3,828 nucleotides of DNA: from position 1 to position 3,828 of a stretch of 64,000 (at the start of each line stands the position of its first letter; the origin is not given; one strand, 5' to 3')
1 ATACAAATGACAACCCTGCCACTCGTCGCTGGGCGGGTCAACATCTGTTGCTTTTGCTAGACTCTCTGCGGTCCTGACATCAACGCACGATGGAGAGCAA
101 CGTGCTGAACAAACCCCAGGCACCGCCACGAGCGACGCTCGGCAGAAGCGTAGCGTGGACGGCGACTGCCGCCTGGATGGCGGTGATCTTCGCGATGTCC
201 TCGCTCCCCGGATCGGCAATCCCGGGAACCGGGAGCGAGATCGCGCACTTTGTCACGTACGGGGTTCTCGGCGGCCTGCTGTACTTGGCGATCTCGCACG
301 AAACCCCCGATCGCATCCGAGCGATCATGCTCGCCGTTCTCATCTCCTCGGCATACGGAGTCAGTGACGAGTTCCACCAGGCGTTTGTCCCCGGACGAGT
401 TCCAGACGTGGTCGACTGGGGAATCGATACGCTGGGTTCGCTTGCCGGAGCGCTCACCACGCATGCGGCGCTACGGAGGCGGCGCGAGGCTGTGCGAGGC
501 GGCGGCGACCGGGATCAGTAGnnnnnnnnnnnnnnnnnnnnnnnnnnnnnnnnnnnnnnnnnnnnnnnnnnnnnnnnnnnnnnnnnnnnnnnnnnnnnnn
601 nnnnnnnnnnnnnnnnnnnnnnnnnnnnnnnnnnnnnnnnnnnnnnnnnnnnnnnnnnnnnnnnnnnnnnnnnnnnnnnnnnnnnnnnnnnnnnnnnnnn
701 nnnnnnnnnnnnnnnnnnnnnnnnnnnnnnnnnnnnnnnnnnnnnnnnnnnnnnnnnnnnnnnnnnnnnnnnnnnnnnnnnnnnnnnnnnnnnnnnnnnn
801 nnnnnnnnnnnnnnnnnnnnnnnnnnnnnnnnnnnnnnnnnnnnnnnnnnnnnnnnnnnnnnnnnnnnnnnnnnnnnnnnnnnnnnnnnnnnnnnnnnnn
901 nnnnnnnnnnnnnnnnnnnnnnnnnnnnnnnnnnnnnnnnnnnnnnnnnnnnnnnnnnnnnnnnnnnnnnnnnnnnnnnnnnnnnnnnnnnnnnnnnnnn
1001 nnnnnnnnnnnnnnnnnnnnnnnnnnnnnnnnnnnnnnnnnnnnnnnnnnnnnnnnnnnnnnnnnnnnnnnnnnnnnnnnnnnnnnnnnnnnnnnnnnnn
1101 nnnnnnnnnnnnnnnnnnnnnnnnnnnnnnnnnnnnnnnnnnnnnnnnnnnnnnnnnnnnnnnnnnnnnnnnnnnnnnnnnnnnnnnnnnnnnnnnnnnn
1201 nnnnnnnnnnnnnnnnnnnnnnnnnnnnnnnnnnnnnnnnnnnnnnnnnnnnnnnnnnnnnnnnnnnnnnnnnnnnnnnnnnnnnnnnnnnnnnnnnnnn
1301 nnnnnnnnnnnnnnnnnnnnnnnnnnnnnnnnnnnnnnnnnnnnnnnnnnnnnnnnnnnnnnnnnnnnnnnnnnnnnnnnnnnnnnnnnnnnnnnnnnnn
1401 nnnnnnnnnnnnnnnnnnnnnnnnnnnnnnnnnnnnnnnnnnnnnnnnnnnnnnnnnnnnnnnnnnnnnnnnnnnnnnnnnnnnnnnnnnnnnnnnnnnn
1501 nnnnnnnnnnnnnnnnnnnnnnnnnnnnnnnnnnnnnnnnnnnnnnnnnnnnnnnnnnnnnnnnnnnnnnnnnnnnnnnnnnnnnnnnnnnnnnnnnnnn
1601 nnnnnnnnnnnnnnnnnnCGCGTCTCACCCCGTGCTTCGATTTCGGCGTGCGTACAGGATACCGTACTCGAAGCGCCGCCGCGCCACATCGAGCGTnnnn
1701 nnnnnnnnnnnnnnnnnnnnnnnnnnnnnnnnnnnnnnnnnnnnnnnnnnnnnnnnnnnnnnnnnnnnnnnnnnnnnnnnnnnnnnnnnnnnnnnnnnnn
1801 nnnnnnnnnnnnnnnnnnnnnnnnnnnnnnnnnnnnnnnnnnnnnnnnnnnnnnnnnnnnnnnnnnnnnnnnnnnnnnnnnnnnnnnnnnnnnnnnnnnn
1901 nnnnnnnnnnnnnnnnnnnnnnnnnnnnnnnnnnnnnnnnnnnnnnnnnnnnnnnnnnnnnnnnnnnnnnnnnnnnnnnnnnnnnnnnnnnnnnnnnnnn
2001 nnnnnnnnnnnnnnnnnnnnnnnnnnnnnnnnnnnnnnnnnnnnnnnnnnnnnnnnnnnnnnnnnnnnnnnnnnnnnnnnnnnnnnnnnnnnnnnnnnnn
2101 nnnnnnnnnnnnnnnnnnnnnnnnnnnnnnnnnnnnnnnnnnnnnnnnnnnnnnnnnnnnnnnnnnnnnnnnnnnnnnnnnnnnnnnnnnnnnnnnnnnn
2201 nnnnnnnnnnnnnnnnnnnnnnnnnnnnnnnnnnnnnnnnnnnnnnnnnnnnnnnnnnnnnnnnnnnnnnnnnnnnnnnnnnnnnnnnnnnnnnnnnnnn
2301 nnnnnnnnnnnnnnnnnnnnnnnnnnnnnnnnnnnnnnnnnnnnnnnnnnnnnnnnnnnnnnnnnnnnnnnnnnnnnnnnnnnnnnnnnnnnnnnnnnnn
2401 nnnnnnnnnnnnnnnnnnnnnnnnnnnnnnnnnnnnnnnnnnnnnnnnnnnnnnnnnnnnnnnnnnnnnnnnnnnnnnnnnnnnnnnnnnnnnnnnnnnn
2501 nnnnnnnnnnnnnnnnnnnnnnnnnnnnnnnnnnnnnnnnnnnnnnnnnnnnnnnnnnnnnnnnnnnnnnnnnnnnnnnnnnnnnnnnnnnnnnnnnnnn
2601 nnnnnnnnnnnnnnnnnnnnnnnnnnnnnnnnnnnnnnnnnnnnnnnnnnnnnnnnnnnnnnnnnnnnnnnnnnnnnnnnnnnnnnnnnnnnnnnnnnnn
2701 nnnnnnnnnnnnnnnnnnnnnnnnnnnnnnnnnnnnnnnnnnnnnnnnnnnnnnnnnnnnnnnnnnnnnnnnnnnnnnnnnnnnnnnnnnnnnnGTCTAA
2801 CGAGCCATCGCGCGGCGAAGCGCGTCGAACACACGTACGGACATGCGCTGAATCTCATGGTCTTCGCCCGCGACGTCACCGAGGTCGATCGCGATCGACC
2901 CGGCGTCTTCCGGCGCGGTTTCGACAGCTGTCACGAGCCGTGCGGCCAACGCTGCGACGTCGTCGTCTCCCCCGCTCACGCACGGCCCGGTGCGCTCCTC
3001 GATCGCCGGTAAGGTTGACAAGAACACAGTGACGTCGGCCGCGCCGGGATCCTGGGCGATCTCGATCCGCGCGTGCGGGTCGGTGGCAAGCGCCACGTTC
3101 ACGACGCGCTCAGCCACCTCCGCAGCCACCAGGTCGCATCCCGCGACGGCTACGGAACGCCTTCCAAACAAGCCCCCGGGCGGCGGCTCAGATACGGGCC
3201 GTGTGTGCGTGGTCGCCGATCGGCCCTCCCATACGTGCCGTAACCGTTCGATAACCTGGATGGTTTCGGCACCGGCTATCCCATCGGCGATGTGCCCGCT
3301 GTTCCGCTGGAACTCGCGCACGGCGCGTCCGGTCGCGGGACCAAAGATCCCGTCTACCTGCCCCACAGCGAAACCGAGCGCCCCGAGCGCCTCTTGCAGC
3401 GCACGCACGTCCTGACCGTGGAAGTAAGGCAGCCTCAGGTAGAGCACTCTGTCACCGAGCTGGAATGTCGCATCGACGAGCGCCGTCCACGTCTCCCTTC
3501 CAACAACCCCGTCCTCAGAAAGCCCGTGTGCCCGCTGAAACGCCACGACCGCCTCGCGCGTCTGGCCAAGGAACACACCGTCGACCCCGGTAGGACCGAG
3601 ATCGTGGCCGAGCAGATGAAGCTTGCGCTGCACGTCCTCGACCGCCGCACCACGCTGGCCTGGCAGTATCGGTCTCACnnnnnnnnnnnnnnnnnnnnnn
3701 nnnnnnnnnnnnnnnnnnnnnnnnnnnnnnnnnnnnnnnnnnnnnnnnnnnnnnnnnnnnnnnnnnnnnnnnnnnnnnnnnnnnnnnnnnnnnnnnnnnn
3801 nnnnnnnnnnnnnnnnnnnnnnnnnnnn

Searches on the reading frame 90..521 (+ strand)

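Call 50: search_protein_families(library=pfam, proteins=[window:90-521:+], max_evalue=0.01)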
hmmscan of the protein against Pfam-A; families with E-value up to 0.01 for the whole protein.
window:90-521:+ (143 aa): 1 family
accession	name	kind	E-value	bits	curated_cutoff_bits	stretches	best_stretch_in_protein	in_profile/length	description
PF04892.17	VanZ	-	2.6e-14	54.4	30.1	1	48-124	56-122/126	VanZ like family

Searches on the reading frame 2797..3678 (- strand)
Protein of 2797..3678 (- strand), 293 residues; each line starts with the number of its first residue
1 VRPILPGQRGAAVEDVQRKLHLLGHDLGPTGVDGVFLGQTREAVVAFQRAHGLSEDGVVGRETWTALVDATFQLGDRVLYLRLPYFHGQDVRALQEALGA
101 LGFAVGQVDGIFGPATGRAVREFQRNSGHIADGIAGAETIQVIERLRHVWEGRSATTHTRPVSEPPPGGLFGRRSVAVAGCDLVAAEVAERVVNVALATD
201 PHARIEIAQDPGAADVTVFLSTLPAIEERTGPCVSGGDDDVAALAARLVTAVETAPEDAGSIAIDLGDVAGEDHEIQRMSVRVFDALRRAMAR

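Call 50: search_protein_families(library=pfam, proteins=[window:2797-3678:-], max_evalue=0.01)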
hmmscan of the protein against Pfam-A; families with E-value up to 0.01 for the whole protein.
window:2797-3678:- (293 aa): 3 families
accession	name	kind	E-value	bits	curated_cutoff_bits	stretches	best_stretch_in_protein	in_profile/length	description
PF01471.23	PG_binding_1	-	1.8e-35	121.4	23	2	88-142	2-56/57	Putative peptidoglycan binding domain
PF09374.15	PG_binding_3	-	2.6e-09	37.6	24.6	1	91-127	3-36/76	Predicted Peptidoglycan domain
PF08823.16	PG_binding_2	-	0.0029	18.3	21.1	0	91-124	18-51/74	Putative peptidoglycan binding domain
